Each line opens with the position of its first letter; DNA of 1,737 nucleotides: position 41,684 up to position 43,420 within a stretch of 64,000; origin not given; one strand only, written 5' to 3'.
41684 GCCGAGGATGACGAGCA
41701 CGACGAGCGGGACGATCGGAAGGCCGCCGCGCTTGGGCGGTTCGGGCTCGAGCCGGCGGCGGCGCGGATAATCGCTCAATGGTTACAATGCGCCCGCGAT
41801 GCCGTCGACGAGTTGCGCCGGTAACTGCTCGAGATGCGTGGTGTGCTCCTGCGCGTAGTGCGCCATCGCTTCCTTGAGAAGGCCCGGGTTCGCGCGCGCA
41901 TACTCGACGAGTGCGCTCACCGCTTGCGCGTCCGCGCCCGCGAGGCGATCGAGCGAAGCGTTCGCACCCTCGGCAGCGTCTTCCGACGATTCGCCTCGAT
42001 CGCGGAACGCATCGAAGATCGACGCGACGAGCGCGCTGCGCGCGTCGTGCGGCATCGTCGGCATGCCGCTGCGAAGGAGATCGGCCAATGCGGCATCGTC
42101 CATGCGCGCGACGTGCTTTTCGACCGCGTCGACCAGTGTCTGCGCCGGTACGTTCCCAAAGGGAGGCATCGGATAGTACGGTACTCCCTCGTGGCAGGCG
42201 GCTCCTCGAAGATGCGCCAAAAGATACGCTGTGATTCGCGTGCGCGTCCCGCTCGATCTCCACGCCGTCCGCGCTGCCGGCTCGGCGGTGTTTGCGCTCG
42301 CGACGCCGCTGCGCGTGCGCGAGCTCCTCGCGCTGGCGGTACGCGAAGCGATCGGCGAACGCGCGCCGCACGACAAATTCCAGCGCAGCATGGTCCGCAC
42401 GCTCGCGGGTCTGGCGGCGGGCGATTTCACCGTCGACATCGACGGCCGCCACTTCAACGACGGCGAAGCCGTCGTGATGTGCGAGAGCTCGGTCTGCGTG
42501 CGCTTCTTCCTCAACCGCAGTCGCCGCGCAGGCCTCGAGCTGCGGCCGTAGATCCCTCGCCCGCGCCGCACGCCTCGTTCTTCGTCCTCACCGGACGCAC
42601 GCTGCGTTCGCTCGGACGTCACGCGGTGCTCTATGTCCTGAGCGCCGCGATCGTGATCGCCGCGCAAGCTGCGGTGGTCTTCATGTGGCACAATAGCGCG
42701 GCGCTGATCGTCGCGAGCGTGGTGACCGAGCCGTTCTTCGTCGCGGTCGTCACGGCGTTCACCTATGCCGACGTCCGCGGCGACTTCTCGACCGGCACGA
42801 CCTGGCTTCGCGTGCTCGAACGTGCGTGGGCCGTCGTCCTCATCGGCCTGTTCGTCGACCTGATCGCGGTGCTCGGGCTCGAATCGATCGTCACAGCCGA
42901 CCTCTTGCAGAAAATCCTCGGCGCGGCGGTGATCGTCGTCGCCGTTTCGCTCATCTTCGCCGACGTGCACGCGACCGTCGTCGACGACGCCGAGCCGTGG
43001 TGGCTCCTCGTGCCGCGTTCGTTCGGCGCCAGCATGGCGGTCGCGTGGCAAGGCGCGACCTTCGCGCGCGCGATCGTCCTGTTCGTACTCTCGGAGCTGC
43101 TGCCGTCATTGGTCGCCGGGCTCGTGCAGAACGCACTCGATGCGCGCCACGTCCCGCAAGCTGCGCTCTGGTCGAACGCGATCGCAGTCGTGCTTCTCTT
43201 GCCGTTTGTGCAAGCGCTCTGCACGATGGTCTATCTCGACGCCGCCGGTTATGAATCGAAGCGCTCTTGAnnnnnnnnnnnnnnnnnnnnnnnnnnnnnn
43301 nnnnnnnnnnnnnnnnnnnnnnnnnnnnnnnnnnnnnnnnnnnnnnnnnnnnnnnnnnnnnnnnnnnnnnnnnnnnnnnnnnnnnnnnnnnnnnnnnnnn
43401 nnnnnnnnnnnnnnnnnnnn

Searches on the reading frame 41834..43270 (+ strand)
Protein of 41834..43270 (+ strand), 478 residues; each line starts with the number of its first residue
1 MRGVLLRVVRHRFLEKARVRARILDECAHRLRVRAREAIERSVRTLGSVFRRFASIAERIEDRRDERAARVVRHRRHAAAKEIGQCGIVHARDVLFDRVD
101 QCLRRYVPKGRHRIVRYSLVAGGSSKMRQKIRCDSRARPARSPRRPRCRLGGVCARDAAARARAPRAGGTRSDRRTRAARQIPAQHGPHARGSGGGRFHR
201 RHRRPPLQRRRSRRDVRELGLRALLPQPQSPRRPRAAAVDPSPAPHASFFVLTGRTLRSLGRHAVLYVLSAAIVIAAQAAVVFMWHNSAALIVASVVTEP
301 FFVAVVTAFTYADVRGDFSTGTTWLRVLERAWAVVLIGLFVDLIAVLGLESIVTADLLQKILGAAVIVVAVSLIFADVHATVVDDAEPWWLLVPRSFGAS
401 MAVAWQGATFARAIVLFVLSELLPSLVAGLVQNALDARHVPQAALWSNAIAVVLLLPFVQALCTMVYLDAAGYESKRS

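Call 77: find_encoding_contigs(protein=window:41834-43270:+, flank=10000, max_places=1)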
Protein window:41834-43270:+ (478 aa): no gene with exactly this product is on record in the collection.
